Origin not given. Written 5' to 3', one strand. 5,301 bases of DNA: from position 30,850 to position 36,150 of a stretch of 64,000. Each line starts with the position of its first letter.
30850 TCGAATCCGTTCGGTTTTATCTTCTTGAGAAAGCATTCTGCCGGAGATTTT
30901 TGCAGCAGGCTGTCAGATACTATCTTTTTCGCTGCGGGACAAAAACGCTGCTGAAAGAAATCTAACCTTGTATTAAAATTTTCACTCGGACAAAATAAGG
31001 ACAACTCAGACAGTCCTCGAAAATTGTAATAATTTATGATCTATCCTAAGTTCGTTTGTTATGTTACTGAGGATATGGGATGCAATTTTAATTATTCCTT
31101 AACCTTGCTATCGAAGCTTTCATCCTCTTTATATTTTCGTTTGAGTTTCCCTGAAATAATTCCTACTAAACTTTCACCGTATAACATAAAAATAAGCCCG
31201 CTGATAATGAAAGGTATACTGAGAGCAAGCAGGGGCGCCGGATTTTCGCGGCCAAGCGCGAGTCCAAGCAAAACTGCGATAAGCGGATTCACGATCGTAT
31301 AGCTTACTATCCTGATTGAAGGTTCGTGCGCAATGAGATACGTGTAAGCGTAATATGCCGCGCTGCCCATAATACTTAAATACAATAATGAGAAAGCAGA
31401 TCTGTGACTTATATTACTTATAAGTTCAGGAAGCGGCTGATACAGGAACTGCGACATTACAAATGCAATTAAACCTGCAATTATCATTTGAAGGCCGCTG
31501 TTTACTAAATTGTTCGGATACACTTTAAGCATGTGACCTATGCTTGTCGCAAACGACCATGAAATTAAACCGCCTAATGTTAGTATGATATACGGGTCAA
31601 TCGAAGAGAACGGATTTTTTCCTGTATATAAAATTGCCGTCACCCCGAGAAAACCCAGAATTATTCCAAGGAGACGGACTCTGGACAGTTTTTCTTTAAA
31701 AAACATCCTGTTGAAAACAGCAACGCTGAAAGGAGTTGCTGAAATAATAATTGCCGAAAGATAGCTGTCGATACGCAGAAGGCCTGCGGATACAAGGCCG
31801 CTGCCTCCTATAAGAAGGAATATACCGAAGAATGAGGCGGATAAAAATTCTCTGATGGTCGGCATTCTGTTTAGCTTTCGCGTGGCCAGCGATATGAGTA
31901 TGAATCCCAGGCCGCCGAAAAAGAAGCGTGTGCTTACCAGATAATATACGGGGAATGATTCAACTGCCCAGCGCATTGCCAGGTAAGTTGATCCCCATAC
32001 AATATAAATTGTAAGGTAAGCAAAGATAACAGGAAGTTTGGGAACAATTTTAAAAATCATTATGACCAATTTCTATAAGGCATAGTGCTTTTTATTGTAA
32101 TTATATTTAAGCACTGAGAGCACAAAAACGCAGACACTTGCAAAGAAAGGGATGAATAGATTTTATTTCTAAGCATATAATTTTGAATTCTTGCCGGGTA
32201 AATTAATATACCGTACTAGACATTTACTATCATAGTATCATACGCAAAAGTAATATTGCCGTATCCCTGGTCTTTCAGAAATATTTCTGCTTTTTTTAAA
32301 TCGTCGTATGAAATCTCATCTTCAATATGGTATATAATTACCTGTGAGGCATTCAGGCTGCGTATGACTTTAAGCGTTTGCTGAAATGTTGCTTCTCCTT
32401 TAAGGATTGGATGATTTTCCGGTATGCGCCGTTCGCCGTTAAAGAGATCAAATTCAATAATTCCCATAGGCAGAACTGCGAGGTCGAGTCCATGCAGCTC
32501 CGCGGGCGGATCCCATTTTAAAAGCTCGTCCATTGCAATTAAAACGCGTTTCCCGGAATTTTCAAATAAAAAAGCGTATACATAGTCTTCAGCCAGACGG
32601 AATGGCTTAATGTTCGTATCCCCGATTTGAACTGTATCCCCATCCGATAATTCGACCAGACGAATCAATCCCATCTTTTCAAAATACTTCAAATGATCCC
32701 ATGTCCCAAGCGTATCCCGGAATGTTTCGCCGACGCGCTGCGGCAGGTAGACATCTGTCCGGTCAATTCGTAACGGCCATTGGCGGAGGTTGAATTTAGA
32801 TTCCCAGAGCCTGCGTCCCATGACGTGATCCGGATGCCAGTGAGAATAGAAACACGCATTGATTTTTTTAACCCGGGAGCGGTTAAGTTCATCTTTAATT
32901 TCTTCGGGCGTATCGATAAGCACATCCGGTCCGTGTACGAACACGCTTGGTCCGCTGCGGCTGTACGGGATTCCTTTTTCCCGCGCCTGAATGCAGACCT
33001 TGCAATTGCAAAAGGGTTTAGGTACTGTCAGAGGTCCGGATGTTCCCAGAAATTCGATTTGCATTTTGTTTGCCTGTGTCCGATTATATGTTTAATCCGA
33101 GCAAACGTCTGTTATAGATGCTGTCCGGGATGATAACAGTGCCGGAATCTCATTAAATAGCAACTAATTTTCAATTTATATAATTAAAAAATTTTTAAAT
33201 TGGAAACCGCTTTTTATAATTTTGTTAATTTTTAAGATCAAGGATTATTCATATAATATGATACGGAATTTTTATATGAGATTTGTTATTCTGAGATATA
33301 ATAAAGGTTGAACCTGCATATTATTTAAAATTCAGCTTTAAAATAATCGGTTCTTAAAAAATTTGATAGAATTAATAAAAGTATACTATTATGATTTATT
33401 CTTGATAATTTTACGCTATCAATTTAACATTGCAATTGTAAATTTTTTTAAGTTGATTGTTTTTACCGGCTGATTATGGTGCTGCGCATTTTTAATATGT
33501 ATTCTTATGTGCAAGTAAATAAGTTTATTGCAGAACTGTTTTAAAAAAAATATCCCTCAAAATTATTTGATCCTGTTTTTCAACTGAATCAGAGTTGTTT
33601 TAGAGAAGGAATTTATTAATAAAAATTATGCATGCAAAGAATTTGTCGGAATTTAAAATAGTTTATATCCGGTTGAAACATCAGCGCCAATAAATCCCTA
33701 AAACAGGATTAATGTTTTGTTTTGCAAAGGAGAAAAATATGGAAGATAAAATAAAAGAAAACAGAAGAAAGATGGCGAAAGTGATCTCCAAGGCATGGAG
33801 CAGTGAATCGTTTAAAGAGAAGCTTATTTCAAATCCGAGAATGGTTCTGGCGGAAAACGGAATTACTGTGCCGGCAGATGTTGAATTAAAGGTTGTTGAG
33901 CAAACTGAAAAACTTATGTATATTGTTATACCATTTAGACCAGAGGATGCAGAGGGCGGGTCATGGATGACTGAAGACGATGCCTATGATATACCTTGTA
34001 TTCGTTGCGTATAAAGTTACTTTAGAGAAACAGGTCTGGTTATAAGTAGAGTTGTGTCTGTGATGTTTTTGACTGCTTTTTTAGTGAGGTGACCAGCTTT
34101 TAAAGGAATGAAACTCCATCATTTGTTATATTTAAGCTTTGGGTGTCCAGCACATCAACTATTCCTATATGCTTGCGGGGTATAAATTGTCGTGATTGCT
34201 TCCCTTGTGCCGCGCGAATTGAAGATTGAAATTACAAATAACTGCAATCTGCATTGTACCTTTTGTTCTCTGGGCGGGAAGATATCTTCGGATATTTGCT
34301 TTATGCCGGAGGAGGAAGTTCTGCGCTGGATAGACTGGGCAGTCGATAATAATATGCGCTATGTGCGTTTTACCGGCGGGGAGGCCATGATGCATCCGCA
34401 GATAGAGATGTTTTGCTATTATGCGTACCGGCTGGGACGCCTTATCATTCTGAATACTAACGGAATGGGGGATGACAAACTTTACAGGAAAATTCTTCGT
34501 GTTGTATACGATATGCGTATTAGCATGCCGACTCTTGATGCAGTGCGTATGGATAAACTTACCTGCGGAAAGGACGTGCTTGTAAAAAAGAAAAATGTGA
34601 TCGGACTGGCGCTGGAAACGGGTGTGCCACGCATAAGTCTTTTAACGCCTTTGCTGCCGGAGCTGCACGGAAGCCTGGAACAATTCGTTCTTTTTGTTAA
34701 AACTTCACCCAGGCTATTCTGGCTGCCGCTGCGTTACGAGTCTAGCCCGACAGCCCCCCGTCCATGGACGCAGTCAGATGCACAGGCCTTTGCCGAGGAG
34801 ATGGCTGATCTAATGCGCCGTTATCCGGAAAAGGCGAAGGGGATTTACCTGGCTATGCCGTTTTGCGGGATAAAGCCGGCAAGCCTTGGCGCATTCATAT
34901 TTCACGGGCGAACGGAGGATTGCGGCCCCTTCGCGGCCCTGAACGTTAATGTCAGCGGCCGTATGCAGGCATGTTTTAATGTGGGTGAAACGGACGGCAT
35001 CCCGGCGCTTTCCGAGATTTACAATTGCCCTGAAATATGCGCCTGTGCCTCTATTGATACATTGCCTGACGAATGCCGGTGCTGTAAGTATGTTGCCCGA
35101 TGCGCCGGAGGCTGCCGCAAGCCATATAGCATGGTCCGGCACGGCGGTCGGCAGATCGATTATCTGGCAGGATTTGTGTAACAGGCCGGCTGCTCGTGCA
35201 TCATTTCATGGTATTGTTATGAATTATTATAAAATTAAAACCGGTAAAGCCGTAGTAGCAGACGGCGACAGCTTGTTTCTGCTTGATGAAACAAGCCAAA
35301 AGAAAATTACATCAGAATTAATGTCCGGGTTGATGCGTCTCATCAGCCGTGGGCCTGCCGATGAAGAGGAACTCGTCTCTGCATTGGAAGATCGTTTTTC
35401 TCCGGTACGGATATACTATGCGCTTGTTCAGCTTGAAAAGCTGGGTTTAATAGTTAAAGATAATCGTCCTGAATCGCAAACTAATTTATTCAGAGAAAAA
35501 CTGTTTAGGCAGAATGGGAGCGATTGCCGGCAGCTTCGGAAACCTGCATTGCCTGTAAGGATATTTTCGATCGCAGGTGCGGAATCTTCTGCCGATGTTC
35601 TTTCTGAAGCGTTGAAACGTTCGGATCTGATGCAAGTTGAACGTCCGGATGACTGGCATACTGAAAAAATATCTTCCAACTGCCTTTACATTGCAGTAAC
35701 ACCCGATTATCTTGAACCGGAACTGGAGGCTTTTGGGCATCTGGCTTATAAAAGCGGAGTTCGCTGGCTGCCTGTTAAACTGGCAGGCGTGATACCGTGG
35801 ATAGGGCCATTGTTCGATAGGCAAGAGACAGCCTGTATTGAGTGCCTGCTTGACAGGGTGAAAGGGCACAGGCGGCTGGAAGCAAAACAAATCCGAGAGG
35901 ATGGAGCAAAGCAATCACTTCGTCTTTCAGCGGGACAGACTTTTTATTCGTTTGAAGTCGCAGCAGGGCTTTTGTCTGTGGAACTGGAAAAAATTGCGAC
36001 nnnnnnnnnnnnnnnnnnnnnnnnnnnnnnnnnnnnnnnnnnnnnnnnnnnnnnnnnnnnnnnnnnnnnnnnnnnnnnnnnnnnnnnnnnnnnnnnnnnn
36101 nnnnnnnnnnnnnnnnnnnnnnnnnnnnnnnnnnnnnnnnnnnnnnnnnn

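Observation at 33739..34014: Precursor core peptide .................: short, acidic, two Cys in a CxxC arrangement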

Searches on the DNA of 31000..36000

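Call 33: search_rna_families(source=window, start=31000, end=36000, threshold=evalue, max_evalue=1)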
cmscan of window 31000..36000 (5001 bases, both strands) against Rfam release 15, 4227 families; matches with E-value up to 1: 0.
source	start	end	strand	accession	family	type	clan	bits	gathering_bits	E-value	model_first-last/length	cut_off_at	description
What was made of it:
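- Tried and rejected: Rfam on 31000-36000 at E<=1 gave no riboswitch or leader RNA (call 33).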
